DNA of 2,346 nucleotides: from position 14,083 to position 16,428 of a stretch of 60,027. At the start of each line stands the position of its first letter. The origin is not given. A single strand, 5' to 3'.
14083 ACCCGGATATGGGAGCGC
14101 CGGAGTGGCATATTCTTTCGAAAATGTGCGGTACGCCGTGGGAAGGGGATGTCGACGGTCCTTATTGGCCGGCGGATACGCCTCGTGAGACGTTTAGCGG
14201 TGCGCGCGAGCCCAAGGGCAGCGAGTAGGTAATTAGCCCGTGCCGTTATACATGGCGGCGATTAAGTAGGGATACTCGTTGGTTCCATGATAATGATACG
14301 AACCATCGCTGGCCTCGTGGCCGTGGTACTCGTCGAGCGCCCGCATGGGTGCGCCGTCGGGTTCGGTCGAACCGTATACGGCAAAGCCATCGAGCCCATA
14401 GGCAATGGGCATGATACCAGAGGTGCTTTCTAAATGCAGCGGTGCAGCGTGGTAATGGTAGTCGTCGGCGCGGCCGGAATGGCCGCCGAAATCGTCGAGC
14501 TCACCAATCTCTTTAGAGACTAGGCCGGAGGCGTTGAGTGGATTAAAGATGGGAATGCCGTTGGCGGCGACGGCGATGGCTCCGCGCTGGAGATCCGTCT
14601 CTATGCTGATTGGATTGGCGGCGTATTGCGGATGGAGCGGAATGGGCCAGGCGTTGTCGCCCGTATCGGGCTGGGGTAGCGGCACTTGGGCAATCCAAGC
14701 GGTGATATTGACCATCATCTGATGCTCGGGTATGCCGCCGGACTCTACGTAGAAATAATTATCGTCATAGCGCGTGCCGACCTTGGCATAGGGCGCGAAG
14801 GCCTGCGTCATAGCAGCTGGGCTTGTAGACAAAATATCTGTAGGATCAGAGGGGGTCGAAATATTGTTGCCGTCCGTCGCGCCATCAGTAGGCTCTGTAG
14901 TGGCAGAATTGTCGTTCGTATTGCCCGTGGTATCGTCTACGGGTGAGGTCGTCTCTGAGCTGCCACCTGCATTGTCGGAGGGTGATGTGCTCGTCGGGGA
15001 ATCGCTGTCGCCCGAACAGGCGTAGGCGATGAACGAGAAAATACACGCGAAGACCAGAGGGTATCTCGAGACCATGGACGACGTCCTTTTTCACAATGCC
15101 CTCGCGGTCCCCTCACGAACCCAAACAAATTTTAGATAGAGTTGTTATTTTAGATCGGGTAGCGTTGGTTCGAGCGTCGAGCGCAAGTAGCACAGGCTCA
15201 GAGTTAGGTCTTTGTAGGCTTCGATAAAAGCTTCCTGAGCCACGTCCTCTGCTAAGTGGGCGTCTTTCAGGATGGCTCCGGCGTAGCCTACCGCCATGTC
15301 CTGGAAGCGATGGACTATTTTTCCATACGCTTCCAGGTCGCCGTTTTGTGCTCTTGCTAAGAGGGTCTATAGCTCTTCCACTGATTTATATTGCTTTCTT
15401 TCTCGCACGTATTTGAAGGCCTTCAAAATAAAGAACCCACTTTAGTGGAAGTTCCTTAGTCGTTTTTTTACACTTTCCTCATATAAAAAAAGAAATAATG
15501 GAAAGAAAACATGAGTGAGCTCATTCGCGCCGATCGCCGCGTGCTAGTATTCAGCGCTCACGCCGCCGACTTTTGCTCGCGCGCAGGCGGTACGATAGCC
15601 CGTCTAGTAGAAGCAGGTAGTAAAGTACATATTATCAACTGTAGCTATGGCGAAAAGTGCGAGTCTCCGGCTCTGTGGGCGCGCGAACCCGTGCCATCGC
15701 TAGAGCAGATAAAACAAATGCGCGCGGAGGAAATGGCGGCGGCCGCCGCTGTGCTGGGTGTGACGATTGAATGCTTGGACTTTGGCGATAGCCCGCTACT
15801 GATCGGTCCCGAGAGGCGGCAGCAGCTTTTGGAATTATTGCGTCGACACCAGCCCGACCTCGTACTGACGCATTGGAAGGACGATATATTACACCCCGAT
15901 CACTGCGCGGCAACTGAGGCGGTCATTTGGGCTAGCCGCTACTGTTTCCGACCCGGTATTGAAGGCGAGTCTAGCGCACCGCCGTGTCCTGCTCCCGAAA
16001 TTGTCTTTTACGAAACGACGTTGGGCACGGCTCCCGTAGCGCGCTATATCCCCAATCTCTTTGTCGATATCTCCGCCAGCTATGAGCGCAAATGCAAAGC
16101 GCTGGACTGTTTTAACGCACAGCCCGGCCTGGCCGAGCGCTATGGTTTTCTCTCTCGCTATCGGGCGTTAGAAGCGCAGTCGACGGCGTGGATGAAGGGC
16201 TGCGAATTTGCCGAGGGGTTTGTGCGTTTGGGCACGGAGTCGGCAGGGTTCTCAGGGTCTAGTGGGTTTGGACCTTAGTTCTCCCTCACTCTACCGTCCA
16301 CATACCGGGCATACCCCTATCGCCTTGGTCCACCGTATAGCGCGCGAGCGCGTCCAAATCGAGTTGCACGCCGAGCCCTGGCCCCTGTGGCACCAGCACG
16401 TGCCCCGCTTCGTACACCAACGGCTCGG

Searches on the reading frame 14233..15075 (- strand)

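Call 24: search_protein_families(library=pfam, proteins=[window:14233-15075:-], max_evalue=0.001)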
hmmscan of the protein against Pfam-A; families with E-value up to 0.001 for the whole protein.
window:14233-15075:- (280 aa): 1 family
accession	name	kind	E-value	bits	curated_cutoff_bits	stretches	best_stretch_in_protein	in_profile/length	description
PF14240.11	YHYH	-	4.2e-09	37.1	25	1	143-237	2-110/193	YHYH protein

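Call 75: search_protein_families(library=padloc, proteins=[window:14233-15075:-], max_evalue=0.00001)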
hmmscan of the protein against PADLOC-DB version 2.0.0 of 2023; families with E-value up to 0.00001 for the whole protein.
window:14233-15075:- (280 aa): 0 families

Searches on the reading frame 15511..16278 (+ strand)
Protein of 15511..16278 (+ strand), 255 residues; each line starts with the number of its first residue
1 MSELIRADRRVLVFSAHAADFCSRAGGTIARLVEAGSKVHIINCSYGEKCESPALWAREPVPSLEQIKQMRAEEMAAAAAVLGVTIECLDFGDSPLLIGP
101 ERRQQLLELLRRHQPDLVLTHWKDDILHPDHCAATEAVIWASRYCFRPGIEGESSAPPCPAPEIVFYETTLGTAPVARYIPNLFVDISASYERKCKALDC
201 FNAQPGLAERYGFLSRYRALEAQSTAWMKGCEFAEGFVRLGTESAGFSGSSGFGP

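Call 24: search_protein_families(library=pfam, proteins=[window:15511-16278:+], max_evalue=0.001)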
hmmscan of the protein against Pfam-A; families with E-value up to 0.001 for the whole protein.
window:15511-16278:+ (255 aa): 1 family
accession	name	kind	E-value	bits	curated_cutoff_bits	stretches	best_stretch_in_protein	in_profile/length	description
PF02585.22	PIG-L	-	3.5e-26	92.6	28.2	1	12-139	1-126/129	GlcNAc-PI de-N-acetylase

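Call 75: search_protein_families(library=padloc, proteins=[window:15511-16278:+], max_evalue=0.00001)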
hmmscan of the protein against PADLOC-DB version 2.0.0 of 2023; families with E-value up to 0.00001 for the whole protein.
window:15511-16278:+ (255 aa): 0 families
